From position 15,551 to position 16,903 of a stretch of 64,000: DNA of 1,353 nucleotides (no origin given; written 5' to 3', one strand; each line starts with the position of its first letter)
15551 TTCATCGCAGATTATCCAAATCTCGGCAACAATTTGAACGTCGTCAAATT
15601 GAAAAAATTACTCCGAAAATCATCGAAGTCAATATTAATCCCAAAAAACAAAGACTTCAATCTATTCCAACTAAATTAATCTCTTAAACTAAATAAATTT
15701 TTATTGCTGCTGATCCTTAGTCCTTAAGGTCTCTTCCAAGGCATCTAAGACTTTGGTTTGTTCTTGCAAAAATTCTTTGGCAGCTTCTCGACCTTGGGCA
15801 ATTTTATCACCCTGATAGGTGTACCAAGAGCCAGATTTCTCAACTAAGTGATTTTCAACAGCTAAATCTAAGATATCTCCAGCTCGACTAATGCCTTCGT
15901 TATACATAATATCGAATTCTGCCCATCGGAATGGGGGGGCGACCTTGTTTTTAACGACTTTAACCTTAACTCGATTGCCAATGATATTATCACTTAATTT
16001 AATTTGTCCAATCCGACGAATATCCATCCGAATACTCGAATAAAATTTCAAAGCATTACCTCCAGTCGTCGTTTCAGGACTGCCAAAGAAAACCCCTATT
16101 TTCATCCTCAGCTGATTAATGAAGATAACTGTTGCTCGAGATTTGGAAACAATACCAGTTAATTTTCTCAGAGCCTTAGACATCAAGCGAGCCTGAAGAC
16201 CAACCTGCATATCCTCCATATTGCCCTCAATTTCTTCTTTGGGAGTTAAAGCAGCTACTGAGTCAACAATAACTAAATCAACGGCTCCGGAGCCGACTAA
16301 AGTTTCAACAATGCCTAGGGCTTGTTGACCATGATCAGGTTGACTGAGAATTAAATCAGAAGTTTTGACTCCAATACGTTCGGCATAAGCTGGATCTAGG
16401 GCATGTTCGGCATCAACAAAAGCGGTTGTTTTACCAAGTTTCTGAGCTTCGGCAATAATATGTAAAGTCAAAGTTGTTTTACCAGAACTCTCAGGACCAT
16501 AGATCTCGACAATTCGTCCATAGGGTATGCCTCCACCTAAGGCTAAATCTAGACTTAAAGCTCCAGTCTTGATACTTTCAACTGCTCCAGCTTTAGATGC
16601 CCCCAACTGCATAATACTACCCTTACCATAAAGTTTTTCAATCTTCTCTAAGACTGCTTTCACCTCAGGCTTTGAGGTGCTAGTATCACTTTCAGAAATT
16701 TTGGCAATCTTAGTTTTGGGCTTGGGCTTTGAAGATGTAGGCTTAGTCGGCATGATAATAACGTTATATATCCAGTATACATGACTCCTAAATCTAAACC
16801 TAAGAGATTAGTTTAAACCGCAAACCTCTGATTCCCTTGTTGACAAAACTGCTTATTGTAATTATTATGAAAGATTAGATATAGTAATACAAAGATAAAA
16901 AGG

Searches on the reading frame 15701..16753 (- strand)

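Call 88: search_protein_families(library=pfam, proteins=[window:15701-16753:-], max_evalue=0.00001)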
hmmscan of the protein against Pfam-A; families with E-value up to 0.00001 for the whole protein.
window:15701-16753:- (350 aa): 5 families
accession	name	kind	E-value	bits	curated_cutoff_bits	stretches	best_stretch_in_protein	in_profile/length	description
PF00154.27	RecA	-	5.6e-129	429.6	27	1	31-289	3-262/262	recA bacterial DNA recombination protein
PF21096.2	RecA_C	-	4.7e-21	75.1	27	1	292-346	1-55/57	RecA C-terminal domain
PF08423.17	Rad51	-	2.2e-10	40.6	22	1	59-247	6-211/244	Rad51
PF06745.19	ATPase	-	6.9e-08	32.6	26.6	1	61-117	1-58/231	KaiC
PF01637.24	ATPase_2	-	1.7e-06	28.5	33.2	1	81-130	22-69/225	ATPase domain predominantly from Archaea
